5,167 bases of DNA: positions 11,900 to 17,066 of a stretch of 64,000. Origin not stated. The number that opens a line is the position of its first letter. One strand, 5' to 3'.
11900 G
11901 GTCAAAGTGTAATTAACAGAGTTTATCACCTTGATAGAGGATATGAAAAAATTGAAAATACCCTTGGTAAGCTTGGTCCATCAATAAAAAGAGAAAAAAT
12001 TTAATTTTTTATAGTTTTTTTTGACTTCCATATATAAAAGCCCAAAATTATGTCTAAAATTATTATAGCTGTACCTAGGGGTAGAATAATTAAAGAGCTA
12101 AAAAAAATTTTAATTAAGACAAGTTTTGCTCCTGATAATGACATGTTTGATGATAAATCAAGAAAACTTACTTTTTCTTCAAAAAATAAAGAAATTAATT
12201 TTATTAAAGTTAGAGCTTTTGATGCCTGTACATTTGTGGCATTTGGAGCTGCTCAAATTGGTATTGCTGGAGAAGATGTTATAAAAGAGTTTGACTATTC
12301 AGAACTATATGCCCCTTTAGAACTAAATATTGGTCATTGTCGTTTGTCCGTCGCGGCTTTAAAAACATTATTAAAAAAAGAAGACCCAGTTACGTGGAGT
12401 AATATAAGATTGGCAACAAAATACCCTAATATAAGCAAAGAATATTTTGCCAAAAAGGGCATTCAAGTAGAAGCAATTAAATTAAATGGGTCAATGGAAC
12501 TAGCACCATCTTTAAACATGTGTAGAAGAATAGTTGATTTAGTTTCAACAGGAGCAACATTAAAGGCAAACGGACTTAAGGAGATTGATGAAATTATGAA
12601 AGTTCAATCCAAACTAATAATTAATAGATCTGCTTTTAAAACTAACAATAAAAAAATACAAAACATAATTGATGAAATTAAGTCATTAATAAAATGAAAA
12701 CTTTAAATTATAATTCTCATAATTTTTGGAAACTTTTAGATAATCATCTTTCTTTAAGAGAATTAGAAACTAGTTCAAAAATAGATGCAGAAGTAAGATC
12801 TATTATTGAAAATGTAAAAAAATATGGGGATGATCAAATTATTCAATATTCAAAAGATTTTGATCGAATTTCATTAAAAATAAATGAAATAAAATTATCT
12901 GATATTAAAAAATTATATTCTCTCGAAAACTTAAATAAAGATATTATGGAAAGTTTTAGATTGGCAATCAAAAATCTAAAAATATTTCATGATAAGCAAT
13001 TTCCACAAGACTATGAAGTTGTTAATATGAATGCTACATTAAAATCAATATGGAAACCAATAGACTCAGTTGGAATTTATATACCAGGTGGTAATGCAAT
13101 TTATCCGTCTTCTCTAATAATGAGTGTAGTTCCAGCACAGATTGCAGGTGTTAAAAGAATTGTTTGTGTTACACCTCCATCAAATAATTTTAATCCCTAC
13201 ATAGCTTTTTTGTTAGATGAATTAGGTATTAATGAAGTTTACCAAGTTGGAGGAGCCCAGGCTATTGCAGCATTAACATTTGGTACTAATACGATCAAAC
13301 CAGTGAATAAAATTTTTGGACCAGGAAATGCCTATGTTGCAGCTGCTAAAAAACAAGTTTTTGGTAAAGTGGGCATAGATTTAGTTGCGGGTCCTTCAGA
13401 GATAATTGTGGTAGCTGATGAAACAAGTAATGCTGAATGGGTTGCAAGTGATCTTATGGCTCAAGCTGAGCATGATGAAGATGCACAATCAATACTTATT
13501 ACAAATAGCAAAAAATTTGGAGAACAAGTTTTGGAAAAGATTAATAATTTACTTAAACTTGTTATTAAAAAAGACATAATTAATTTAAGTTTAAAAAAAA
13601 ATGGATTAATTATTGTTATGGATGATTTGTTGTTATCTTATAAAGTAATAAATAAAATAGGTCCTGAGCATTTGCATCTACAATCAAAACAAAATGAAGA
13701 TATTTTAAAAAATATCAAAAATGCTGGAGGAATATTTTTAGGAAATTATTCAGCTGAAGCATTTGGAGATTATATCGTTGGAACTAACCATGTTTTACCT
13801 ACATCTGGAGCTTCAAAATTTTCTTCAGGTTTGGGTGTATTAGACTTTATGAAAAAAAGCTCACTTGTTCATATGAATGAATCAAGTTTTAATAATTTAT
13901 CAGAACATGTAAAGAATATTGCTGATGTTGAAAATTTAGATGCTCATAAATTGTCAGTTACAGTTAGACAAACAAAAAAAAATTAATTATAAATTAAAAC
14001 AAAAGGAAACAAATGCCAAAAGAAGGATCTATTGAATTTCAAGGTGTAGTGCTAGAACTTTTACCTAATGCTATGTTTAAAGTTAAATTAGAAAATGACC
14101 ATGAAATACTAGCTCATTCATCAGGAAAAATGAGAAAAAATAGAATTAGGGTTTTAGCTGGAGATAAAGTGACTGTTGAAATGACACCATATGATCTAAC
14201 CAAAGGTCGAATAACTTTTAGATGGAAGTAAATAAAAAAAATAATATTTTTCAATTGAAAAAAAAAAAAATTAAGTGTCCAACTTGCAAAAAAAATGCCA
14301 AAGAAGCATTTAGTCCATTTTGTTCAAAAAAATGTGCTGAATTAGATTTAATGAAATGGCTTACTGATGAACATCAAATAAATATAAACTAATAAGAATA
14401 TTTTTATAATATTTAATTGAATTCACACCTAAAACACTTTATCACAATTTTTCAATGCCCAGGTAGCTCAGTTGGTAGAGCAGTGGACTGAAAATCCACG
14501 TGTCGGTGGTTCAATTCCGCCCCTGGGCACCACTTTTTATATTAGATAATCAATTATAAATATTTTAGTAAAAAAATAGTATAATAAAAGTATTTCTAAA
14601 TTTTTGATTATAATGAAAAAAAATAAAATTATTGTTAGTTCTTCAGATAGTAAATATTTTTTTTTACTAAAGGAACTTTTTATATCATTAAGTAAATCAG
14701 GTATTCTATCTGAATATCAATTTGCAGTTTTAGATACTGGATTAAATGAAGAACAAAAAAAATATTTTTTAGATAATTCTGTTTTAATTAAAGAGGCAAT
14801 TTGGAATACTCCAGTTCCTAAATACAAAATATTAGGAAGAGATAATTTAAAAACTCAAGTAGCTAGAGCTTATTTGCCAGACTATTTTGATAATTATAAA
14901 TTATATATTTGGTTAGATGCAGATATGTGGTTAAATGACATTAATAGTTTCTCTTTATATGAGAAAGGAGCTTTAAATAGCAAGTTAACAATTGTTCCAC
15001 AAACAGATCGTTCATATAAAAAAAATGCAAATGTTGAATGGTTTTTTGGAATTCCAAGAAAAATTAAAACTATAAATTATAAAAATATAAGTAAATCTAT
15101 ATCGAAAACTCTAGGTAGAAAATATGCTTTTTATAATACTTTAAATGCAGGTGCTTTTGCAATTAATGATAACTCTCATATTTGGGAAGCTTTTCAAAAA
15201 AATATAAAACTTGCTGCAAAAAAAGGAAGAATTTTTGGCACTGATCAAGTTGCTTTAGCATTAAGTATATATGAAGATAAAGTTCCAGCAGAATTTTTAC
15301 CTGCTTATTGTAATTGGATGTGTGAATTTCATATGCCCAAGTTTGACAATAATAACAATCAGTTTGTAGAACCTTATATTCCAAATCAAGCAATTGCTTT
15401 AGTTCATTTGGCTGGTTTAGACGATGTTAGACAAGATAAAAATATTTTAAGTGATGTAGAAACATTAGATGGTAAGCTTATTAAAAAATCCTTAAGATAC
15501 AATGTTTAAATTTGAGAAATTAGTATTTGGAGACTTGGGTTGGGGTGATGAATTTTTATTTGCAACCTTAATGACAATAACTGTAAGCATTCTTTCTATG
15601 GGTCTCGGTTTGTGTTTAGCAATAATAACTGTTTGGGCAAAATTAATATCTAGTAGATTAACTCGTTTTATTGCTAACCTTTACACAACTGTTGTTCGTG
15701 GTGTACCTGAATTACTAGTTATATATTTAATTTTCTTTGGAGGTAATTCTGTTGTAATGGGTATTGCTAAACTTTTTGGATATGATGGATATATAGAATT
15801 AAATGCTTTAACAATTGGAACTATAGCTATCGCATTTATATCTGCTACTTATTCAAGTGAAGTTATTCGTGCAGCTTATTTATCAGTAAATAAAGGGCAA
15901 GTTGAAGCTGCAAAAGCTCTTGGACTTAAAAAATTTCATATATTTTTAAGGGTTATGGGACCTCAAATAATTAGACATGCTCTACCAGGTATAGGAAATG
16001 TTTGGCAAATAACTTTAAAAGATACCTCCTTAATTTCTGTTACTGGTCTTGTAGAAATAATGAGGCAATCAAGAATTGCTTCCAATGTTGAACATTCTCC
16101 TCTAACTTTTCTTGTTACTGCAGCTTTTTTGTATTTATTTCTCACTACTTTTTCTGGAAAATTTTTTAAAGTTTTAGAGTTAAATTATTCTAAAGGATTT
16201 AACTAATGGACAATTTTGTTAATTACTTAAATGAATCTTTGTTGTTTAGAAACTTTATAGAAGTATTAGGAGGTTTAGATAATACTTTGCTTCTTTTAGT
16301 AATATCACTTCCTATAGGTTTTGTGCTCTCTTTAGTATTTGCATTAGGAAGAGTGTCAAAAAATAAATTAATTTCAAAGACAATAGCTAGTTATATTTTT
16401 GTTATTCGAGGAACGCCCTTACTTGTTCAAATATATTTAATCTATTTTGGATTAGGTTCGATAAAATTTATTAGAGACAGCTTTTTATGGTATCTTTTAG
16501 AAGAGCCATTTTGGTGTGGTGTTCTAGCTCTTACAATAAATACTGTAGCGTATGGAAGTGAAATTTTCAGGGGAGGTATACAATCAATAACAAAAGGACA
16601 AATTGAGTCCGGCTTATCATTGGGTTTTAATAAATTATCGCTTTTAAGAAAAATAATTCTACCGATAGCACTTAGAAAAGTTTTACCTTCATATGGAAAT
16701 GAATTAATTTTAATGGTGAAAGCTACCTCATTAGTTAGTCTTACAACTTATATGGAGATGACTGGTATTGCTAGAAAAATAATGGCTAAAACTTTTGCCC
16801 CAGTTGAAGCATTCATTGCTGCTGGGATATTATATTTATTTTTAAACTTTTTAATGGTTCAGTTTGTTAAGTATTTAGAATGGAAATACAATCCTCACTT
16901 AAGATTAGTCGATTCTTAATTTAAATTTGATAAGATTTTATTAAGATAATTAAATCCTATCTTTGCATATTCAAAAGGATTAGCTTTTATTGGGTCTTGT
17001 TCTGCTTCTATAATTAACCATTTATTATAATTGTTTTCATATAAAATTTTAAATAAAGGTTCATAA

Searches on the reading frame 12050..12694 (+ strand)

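Call 41: search_protein_families(library=pfam, max_evalue=0.00001, proteins=[window:12050-12694:+])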
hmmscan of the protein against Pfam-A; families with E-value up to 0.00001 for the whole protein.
window:12050-12694:+ (215 aa): 1 family
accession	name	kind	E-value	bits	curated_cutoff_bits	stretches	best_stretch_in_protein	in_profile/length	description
PF01634.23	HisG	-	5.5e-49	166.6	25.5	1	55-211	1-157/158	ATP phosphoribosyltransferase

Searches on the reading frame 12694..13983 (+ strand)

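Call 41: search_protein_families(library=pfam, max_evalue=0.00001, proteins=[window:12694-13983:+])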
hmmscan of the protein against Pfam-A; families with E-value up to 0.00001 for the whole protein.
window:12694-13983:+ (430 aa): 1 family
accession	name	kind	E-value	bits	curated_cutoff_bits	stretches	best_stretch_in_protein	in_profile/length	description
PF00815.25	Histidinol_dh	-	2.8e-151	504.6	27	1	23-425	4-410/411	Histidinol dehydrogenase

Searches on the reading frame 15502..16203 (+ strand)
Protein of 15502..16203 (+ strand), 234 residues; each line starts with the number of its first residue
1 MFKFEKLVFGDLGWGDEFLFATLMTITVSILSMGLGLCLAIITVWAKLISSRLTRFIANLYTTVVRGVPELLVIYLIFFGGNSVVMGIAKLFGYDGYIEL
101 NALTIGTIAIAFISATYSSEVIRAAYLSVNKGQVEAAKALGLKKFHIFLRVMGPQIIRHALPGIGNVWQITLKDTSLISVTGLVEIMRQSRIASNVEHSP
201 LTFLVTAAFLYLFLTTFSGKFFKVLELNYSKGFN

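Call 41: search_protein_families(library=pfam, max_evalue=0.00001, proteins=[window:15502-16203:+])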
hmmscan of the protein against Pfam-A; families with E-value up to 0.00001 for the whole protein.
window:15502-16203:+ (234 aa): 1 family
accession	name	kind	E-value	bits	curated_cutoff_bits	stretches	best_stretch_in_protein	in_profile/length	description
PF00528.27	BPD_transp_1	-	2e-17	64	26.4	1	44-218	9-171/184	Binding-protein-dependent transport system inner membrane component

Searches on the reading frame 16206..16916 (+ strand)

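Call 41: search_protein_families(library=pfam, max_evalue=0.00001, proteins=[window:16206-16916:+])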
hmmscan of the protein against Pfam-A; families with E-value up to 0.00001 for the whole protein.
window:16206-16916:+ (237 aa): 1 family
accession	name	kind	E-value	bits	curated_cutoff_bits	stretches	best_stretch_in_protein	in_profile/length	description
PF00528.27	BPD_transp_1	-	1.6e-20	74.1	26.4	1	38-225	1-179/184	Binding-protein-dependent transport system inner membrane component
